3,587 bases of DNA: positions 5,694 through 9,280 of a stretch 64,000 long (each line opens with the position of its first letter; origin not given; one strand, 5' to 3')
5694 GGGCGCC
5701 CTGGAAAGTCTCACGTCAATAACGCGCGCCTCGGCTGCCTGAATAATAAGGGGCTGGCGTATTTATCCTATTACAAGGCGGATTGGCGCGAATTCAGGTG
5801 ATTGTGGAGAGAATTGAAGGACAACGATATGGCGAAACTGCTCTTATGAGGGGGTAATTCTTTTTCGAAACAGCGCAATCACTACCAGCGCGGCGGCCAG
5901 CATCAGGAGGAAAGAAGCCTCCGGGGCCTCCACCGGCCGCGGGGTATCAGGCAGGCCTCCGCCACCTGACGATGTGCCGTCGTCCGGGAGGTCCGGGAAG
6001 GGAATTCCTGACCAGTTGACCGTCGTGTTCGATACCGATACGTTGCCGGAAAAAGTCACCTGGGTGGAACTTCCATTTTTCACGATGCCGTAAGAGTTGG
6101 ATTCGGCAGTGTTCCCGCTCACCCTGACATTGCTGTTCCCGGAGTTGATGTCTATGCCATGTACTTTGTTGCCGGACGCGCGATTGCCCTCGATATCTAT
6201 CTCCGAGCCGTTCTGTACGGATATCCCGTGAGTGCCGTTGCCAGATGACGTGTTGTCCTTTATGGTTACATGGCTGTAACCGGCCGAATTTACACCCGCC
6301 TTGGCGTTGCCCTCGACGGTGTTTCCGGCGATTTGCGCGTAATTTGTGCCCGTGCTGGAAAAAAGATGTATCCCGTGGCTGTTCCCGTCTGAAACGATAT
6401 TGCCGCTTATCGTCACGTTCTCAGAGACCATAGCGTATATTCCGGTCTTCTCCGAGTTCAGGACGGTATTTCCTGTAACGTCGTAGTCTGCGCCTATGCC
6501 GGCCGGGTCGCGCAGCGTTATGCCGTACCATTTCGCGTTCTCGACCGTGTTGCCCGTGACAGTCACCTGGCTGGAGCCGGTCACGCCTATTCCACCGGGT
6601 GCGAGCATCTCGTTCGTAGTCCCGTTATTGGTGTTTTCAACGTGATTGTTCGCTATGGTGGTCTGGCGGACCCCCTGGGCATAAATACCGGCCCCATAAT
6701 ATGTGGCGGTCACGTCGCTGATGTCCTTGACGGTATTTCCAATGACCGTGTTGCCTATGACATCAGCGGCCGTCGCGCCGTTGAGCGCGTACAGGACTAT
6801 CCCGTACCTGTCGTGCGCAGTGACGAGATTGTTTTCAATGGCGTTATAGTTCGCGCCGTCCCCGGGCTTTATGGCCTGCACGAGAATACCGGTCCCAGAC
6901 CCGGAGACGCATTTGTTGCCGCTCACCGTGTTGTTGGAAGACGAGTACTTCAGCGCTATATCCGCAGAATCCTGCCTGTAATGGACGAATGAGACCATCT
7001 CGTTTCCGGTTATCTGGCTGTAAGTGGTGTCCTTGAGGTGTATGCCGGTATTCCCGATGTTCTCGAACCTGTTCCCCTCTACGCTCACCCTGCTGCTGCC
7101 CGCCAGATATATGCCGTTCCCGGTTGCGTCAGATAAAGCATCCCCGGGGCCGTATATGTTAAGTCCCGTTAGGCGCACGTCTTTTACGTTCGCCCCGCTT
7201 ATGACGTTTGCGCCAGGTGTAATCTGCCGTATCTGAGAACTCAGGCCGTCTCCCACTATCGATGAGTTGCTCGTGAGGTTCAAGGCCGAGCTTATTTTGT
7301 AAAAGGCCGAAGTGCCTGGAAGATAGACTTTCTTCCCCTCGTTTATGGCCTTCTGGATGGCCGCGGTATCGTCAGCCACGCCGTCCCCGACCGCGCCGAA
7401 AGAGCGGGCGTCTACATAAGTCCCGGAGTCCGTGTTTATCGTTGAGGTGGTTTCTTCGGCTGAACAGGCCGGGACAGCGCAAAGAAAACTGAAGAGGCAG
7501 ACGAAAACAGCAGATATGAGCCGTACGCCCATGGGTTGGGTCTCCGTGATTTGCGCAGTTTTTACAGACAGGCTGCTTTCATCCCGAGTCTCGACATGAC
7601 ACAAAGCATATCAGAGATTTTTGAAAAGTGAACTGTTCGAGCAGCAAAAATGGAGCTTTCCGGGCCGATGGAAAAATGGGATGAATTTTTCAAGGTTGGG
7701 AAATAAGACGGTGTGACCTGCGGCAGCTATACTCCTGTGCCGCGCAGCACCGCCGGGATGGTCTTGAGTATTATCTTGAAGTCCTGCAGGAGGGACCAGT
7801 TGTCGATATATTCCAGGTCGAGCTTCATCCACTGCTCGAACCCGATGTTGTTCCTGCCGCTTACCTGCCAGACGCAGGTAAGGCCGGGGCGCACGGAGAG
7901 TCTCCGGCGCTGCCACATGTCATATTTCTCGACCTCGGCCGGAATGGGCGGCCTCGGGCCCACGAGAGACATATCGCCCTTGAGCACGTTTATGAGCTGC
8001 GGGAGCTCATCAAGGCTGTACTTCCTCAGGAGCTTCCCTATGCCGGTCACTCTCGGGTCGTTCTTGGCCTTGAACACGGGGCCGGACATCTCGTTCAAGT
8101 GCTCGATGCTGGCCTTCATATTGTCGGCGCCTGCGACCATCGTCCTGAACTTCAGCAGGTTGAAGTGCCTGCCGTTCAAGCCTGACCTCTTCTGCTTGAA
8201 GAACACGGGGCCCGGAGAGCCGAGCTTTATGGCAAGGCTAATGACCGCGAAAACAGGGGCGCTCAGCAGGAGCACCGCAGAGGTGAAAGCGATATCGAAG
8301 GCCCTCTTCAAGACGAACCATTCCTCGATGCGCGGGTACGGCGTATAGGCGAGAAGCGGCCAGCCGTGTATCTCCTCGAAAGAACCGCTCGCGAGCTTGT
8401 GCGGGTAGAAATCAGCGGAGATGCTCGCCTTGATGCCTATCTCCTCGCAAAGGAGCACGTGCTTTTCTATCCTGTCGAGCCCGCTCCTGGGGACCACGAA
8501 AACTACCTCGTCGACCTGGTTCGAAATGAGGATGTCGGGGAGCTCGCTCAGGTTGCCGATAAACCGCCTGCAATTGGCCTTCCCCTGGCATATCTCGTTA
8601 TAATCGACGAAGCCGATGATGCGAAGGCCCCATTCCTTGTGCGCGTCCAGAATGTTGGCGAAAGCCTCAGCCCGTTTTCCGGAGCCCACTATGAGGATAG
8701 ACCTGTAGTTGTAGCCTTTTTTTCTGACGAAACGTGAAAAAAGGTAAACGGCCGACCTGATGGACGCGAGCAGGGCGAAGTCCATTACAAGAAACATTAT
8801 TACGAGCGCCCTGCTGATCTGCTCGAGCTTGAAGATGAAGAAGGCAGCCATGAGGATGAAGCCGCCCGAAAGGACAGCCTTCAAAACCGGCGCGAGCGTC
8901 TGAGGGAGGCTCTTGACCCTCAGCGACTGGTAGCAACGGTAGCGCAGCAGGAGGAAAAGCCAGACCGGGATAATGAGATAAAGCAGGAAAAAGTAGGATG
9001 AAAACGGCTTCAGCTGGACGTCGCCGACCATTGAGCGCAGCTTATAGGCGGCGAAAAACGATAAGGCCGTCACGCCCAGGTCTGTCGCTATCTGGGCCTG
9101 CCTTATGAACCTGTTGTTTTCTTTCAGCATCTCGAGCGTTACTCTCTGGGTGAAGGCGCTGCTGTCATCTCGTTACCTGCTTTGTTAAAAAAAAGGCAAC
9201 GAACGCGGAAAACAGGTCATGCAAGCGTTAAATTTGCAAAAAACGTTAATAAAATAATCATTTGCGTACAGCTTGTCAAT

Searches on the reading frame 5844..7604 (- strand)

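Call 7: search_protein_families(library=pfam, proteins=[window:5844-7604:-])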
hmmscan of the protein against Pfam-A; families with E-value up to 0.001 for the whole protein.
window:5844-7604:- (586 aa): 4 families
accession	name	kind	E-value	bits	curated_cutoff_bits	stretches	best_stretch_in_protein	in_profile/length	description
PF13229.12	Beta_helix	-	2.3e-41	141.5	25.9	3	375-522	12-157/158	Right handed beta helix region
PF05048.19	NosD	-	7.2e-31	107.7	23.6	3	296-439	14-154/212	Periplasmic copper-binding protein (NosD)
PF12708.12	Pect-lyase_RHGA_epim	-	1.6e-14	54.7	27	1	64-271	2-192/213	Rhamnogalacturonase A/epimerase, pectate lyase-like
PF12218.14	End_N_terminal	-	0.00051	20.1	26.3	0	71-106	1-37/67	N terminal extension of bacteriophage endosialidase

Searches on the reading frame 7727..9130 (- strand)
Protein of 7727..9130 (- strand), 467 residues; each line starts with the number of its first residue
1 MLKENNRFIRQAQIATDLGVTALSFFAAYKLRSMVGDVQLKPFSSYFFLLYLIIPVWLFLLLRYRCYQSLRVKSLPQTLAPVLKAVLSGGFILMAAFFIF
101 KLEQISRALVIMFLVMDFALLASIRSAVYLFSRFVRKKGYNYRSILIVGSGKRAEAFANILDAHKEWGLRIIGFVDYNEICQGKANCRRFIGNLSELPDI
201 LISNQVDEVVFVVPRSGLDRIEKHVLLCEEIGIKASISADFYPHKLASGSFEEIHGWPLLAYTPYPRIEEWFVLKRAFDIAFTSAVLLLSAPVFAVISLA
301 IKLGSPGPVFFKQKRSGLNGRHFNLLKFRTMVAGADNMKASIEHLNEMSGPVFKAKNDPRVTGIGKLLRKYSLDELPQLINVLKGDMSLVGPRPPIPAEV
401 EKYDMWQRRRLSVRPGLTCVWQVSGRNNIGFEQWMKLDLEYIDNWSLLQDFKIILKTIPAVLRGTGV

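Call 7: search_protein_families(library=pfam, proteins=[window:7727-9130:-])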
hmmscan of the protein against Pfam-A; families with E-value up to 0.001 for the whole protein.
window:7727-9130:- (467 aa): 2 families
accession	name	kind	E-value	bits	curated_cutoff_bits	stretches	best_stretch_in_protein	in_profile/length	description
PF02397.22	Bac_transf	-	2.9e-69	232.6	27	1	275-462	1-178/179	Bacterial sugar transferase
PF13727.12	CoA_binding_3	-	2.6e-13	50.8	25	1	67-229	6-165/175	CoA-binding domain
